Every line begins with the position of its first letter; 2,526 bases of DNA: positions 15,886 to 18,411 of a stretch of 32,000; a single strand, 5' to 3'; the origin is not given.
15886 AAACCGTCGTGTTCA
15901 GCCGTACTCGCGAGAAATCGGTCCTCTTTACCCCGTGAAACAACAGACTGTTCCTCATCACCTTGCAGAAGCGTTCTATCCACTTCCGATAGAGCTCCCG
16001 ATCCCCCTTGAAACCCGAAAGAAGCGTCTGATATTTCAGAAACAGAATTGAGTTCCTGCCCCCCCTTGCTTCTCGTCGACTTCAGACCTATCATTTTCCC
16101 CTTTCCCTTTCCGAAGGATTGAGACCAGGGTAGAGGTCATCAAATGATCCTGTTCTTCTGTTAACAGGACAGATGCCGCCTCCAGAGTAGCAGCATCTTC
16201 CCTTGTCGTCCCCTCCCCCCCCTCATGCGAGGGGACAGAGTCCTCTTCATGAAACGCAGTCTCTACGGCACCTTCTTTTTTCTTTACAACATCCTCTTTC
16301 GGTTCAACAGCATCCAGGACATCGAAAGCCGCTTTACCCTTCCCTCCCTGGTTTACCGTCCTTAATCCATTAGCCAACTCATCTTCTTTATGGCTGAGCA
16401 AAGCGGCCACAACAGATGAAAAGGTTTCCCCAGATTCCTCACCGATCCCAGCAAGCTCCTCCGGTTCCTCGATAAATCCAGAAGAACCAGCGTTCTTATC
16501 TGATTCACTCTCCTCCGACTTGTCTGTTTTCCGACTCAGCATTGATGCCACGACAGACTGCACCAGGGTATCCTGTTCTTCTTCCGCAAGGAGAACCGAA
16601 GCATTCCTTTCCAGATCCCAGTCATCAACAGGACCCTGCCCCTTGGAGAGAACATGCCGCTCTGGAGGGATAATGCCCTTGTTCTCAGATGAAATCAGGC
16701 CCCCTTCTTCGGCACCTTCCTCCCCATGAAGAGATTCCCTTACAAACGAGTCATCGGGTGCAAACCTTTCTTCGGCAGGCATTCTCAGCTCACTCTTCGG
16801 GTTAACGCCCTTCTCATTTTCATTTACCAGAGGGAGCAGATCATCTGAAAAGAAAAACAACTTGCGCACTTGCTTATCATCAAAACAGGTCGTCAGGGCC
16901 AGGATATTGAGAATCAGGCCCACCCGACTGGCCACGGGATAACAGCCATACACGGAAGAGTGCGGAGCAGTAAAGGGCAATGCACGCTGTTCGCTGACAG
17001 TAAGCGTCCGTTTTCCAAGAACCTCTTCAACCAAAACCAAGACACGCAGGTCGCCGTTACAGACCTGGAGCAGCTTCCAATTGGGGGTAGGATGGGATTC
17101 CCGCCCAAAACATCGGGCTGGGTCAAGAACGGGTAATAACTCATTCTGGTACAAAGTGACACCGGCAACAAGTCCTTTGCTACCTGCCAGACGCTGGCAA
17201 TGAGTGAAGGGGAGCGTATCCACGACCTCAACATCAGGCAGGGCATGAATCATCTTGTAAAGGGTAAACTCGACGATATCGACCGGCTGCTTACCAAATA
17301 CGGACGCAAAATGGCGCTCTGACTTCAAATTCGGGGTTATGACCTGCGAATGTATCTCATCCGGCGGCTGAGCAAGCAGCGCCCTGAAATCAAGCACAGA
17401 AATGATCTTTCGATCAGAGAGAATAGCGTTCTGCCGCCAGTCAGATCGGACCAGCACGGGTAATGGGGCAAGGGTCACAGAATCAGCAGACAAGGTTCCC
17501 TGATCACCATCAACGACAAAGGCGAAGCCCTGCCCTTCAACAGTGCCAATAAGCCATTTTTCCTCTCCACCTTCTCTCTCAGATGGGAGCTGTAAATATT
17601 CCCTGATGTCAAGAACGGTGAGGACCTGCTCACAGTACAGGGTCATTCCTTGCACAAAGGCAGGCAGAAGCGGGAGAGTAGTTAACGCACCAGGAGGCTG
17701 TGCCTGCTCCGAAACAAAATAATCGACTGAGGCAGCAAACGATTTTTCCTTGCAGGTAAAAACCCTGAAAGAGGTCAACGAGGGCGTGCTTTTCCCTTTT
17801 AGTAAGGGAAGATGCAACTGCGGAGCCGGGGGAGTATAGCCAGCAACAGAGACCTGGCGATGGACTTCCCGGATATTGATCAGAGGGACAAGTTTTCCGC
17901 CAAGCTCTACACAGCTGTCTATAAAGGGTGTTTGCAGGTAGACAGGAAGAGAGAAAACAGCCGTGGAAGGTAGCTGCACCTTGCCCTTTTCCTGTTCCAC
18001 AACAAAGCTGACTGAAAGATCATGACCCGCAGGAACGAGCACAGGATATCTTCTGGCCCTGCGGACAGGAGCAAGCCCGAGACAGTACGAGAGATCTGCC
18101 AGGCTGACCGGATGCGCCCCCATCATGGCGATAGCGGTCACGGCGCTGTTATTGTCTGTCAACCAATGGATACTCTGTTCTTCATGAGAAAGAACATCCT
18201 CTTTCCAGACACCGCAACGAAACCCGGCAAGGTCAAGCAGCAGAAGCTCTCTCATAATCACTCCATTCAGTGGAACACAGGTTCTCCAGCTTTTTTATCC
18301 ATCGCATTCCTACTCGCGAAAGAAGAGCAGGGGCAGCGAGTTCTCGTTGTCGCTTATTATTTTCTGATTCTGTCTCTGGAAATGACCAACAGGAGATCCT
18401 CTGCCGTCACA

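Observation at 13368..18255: Triple-CheW-like protein paired with an inverted FimV/HubP-like LysM membrane protein: candidate chemosensory-array/pole-anchoring module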

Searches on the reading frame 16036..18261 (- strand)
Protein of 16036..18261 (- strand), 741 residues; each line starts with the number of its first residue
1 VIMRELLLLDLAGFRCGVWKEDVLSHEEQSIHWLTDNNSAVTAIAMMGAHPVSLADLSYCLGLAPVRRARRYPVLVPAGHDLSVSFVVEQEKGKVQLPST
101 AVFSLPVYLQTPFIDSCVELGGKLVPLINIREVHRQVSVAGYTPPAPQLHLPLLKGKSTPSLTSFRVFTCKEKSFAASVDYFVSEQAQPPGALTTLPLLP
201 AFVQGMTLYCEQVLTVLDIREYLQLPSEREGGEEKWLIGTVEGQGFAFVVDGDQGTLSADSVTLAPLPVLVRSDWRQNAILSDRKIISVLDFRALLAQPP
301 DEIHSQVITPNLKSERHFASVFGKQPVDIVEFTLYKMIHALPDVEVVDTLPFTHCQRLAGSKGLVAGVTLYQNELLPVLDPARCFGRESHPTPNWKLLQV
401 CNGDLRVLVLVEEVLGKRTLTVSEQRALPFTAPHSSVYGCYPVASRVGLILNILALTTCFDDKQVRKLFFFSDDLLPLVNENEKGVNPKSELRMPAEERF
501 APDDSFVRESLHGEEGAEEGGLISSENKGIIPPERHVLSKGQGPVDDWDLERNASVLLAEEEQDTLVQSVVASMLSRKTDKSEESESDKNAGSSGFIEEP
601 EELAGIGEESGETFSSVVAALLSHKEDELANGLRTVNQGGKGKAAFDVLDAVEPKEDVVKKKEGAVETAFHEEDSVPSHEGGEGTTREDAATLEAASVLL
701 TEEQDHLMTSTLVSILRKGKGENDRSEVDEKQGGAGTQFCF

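Call 3: search_protein_families(library=pfam, proteins=[window:16036-18261:-], max_evalue=1)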
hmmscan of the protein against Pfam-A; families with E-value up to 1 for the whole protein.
window:16036-18261:- (741 aa): 1 family
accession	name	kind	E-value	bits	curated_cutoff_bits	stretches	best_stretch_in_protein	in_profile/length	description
PF01584.24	CheW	-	1.1e-25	90.3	23.5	3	329-456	2-133/138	CheW-like domain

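Call 4: search_protein_families(library=ncbifam, proteins=[window:16036-18261:-], max_evalue=1)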
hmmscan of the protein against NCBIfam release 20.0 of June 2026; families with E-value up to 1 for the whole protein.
window:16036-18261:- (741 aa): 0 families

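Call 7: find_homologous_proteins(query=window:16036-18261:-)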
Query window:16036-18261:- (741 aa): 9 proteins with E <= 0.001 among 8000 candidates.
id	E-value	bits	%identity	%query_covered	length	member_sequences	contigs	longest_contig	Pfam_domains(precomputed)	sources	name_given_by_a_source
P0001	5.9e-241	820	59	97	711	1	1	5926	PF01584.25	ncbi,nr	ncbi:MAG: hypothetical protein D3925_04560 [Candidatus Electrothrix sp. AR5]|nr:hypothetical protein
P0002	4.2e-231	787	56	99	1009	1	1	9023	PF01584.25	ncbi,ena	-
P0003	4.4e-198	678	66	63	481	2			PF01584.25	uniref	uniref:chemotaxis protein CheW n=1 Tax=Candidatus Electrothrix sp. TaxID=2170559 RepID=UPI0040572D20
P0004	4.1e-193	662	52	90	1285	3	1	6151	PF01584.25,PF01476.27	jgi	jgi:chemotaxis signal transduction protein/nucleoid-associated protein YgaU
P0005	4.8e-157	542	54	64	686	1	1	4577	PF01584.25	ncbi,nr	ncbi:MAG: hypothetical protein D3924_06985, partial [Candidatus Electrothrix sp. AR4]|nr:hypothetica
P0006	2.2e-98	348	48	51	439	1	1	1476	PF01584.25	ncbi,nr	ncbi:MAG: chemotaxis protein CheW, partial [Candidatus Electrothrix sp. ATG2]|nr:chemotaxis protein 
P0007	1.0e-70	257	33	63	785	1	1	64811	PF01584.25,PF01476.27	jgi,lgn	jgi:chemotaxis signal transduction protein/nucleoid-associated protein YgaU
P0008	8.0e-70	254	33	63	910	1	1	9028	PF01584.25,PF01476.27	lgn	-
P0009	2.3e-25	107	26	65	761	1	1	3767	PF01584.25,PF01476.27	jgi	-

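Call 11: find_encoding_contigs(protein=P0007, flank=10000, max_places=3)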
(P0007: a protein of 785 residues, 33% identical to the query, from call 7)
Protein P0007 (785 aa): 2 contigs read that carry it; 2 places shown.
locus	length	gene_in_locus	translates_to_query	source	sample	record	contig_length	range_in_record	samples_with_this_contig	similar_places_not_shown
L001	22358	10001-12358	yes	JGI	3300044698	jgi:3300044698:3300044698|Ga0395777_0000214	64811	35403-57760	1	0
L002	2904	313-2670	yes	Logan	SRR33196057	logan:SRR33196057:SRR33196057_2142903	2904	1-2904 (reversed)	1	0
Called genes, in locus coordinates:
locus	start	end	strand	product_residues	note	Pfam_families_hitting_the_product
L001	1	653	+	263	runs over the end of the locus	-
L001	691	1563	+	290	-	PF26699:DUF8235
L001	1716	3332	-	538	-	PF02310:B12-binding, PF04055:Radical_SAM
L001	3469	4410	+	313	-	PF00482:T2SSF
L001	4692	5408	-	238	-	PF01479:S4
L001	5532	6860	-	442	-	PF00437:T2SSE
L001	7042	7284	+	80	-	PF09905:VF530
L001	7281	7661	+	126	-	PF01844:HNH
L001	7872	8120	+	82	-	-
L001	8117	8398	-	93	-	-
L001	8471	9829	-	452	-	PF00560:LRR_1 (faint), PF23211:LRR_LRWD1 (faint), PF13855:LRR_8 (weak), PF23598:LRR_14, PF13855:LRR_8 (weak), PF00069:Pkinase, PF07714:PK_Tyr_Ser-Thr, PF06293:Kdo (weak), +1 more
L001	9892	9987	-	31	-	-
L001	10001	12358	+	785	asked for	PF01584:CheW, PF01476:LysM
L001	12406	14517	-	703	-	PF17191:RecG_wedge, PF00270:DEAD, PF04851:ResIII (weak), PF00271:Helicase_C, PF22590:Cas3-like_C_2 (weak), PF19833:RecG_dom3_C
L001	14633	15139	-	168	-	PF01850:PIN (weak)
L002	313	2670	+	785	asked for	PF01584:CheW, PF01476:LysM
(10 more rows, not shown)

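Call 12: find_encoding_contigs(protein=P0004, flank=10000, max_places=3)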
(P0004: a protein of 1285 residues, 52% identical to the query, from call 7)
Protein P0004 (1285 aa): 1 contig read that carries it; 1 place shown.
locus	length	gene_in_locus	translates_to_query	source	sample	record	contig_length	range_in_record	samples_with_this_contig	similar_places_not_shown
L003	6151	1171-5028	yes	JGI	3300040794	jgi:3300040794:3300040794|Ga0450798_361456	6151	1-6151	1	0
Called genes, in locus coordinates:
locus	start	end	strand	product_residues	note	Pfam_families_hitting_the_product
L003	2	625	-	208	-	?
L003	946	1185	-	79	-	-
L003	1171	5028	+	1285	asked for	PF01584:CheW, PF01476:LysM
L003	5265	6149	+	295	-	?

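Call 13: find_encoding_contigs(protein=P0002, flank=10000, max_places=3)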
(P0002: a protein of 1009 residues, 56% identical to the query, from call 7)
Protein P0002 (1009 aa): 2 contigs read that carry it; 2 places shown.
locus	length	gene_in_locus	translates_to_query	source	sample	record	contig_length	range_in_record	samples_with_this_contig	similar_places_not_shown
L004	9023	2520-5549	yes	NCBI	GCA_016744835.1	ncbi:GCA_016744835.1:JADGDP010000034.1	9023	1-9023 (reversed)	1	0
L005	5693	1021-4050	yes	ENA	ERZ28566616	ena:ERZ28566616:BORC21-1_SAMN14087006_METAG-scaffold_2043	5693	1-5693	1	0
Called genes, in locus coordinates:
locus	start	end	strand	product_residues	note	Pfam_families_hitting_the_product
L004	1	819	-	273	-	?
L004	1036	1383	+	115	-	-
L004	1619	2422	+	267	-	PF22614:Slo-like_RCK, PF02254:TrkA_N (weak), PF06241:Castor_Poll_mid (weak)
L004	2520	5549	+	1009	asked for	PF01584:CheW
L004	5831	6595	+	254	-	-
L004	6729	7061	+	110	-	-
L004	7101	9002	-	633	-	PF02518:HATPase_c, PF00204:DNA_gyraseB, PF01751:Toprim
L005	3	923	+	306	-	?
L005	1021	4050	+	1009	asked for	PF01584:CheW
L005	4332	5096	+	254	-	-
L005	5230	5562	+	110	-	-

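Call 67: predict_structure(alignment_id=A4)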
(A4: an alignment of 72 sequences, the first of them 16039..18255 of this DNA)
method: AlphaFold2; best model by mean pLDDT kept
length: 739 residues; sequences in the alignment: 72
mean_pLDDT: 76.0   pTM: 0.68
mean pLDDT of the five models: 76.0, 74.4, 74.2, 73.7, 73.3
residues with pLDDT >= 90: 391; 70-90: 89; 50-70: 58; < 50: 201
segments of 3 or more residues with pLDDT < 50: 484-486, 488-515, 517-530, 532-560, 577-610, 628-697, 719-739
pLDDT, mean of each block of 10 residues (from residue 1): 96 97 89 82 93 96 94 92 94 97 97 97 98 93 95 87 96 97 93 97 97 96 82 96 97 97 96 96 96 91 74 92 98 96 98 92 96 97 93 98 97 98 89 90 93 90 72 70 50 40 39 41 41 38 38 41 61 50 36 36 39 57 50 36 36 40 38 41 39 49 85 67 37 38
secondary structure, 60 per line:
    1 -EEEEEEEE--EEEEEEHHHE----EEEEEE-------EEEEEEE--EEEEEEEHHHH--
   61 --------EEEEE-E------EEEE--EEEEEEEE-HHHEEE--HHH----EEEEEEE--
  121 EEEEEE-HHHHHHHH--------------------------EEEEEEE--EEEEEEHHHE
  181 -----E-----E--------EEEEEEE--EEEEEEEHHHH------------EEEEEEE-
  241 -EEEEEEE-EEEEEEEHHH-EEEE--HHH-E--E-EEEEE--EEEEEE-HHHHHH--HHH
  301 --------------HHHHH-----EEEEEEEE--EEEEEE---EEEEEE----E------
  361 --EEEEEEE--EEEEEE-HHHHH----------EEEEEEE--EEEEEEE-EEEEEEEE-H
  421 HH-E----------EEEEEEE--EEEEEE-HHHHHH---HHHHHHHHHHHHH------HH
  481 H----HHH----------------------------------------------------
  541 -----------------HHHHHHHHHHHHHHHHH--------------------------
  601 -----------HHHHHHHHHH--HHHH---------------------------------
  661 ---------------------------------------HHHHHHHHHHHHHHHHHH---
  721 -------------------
elements in order (helices of 4 or more, strands of 3 or more residues): E2-9 E12-17 E26-31 E39-45 E48-54 H55-58 E69-73 E82-85 E88-95 E100-102 E112-118 E121-126 H128-135 E162-168 E171-176 E201-207 E210-216 H217-220 E233-239 E242-248 E250-256 E261-264 E276-280 E283-288 H290-295 H315-319 E325-332 E335-340 E344-349 E363-369 E372-377 H379-383 E394-400 E403-409 E411-418 E435-441 E444-449 H451-456 H460-472 H558-574 H612-621 H624-627 H700-717

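Call 71: find_encoding_contigs(protein=P0001, flank=6000, max_places=3)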
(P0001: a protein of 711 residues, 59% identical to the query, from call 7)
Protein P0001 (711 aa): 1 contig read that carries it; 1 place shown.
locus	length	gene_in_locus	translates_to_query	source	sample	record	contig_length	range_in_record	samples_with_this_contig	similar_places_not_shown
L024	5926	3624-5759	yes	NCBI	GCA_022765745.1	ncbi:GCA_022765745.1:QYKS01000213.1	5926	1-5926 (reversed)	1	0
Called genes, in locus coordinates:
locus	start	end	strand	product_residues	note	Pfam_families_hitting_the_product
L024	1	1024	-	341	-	PF01869:BcrAD_BadFG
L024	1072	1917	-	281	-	PF00590:TP_methylase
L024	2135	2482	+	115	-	-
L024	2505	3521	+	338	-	PF00520:Ion_trans, PF07885:Ion_trans_2, PF02254:TrkA_N (weak), PF22614:Slo-like_RCK, PF06241:Castor_Poll_mid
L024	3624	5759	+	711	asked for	PF01584:CheW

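Call 72: find_encoding_contigs(protein=P0005, flank=6000, max_places=3)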
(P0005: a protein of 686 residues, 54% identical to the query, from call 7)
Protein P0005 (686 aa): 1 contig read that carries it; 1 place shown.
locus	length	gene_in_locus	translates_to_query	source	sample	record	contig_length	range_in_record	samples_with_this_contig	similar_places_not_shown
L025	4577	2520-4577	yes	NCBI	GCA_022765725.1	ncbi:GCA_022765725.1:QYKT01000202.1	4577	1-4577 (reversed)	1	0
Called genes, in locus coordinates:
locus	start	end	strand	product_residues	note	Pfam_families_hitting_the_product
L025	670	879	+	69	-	-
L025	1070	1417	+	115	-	-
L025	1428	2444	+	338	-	PF00520:Ion_trans (weak), PF00060:Lig_chan (faint), PF07885:Ion_trans_2, PF02254:TrkA_N (weak), PF22614:Slo-like_RCK, PF06241:Castor_Poll_mid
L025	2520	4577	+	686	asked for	PF01584:CheW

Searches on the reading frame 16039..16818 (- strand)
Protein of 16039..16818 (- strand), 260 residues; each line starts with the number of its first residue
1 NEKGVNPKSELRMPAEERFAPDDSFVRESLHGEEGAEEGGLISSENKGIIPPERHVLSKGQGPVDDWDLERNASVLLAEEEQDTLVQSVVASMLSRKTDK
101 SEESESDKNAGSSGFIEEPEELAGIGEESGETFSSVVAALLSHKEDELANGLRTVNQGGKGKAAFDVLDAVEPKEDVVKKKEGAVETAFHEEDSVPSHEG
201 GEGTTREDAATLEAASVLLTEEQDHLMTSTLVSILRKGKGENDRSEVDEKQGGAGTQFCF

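Call 79: search_protein_families(library=pfam, proteins=[window:16039-16818:-], max_evalue=1)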
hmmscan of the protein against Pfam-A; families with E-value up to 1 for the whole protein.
window:16039-16818:- (260 aa): 1 family
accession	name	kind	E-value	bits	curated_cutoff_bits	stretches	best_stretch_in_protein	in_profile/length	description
PF02255.21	PTS_IIA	-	0.77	10.3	27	0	211-234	61-84/94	PTS system, Lactose/Cellobiose specific IIA subunit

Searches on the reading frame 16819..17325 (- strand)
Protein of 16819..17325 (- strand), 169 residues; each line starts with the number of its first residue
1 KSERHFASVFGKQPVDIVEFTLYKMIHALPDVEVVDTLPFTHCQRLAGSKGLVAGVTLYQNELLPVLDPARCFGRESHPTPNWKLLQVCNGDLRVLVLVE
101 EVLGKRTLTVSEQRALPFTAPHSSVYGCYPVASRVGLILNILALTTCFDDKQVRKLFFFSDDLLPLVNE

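Call 79: search_protein_families(library=pfam, proteins=[window:16819-17325:-], max_evalue=1)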
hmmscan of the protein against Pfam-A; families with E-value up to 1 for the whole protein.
window:16819-17325:- (169 aa): 1 family
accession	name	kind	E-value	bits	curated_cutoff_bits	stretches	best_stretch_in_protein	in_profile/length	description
PF01584.24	CheW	-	1.6e-10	41.2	23.5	1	17-144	2-133/138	CheW-like domain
